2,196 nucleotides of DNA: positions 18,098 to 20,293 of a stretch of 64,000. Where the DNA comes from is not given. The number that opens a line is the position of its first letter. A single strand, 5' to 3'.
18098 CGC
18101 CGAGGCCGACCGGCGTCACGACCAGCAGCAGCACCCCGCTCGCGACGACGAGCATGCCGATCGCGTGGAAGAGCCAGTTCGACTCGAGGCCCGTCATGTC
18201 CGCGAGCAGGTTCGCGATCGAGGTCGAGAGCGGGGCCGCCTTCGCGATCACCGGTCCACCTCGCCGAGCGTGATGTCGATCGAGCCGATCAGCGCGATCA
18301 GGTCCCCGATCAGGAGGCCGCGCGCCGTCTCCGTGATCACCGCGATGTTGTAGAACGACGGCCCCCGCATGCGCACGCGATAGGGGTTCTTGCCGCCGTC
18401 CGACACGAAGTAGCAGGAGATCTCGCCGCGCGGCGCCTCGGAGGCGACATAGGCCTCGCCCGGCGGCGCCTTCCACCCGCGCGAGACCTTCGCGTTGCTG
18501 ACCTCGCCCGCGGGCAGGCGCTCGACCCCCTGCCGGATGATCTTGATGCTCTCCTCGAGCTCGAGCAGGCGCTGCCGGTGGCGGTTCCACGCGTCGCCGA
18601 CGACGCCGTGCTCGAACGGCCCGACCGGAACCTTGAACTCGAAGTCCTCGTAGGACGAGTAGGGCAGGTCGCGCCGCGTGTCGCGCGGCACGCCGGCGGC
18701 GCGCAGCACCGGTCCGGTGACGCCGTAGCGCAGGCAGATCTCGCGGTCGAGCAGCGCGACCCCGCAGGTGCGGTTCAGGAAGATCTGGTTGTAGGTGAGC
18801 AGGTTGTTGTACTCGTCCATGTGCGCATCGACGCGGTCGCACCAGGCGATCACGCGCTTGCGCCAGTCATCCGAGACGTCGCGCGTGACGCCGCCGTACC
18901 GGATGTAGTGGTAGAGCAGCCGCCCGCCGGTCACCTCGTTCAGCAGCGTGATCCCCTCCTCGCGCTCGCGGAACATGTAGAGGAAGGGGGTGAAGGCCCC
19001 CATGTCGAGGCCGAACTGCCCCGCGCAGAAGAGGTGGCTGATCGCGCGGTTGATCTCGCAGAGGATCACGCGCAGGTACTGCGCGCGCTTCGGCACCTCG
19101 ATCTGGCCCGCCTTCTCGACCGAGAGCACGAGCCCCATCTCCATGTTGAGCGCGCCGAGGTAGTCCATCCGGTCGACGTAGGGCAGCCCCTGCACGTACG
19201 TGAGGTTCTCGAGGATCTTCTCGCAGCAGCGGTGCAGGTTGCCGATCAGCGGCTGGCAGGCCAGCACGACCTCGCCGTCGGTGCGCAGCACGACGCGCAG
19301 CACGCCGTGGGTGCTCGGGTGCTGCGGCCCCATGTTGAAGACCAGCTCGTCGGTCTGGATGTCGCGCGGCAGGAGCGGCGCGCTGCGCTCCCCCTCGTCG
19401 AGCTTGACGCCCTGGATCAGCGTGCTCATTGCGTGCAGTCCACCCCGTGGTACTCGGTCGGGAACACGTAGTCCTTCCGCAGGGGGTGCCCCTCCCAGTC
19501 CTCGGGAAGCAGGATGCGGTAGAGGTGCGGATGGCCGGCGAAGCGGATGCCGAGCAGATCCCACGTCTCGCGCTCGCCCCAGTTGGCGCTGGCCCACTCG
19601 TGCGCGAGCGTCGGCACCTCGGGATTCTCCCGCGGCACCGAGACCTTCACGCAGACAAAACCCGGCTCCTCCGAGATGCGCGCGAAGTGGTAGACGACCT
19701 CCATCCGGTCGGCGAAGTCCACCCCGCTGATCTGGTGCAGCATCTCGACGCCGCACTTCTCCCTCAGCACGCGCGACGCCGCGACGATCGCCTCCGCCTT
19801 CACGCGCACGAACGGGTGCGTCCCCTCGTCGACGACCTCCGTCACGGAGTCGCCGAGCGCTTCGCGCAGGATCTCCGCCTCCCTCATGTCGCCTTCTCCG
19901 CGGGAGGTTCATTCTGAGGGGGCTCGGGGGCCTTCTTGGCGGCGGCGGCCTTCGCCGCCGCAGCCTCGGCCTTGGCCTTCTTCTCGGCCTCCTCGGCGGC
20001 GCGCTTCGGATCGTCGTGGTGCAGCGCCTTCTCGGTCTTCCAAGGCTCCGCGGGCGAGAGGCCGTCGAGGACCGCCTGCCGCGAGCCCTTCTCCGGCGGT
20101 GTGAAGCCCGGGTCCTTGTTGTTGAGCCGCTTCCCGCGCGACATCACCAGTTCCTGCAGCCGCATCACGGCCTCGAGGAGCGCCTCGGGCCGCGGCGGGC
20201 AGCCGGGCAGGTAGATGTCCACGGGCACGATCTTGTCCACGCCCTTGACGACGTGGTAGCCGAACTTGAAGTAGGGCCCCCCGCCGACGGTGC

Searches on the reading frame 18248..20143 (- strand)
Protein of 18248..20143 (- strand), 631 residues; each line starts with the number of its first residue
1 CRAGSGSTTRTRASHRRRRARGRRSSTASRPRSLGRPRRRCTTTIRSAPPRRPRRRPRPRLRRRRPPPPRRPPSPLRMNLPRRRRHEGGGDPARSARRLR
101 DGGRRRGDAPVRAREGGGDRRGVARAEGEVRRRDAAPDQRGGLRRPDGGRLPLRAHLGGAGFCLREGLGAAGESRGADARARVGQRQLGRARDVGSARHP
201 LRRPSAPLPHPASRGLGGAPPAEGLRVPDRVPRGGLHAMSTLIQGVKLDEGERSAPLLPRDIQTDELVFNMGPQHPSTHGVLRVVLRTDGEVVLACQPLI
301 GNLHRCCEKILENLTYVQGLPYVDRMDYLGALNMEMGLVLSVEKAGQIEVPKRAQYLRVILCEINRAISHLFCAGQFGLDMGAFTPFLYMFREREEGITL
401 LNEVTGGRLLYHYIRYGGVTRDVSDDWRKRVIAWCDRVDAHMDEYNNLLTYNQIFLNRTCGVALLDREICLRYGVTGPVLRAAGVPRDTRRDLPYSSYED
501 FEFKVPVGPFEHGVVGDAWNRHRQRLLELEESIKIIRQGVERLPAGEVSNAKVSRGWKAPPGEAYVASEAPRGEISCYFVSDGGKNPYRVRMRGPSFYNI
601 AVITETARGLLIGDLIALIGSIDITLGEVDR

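Call 52: search_protein_families(library=pfam, proteins=[window:18248-20143:-], max_evalue=0.001)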
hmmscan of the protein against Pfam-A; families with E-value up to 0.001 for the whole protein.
window:18248-20143:- (631 aa): 1 family
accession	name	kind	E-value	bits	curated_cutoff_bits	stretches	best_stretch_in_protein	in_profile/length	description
PF00346.24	Complex1_49kDa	-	1e-82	277.7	24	1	380-631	1-271/271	Respiratory-chain NADH dehydrogenase, 49 Kd subunit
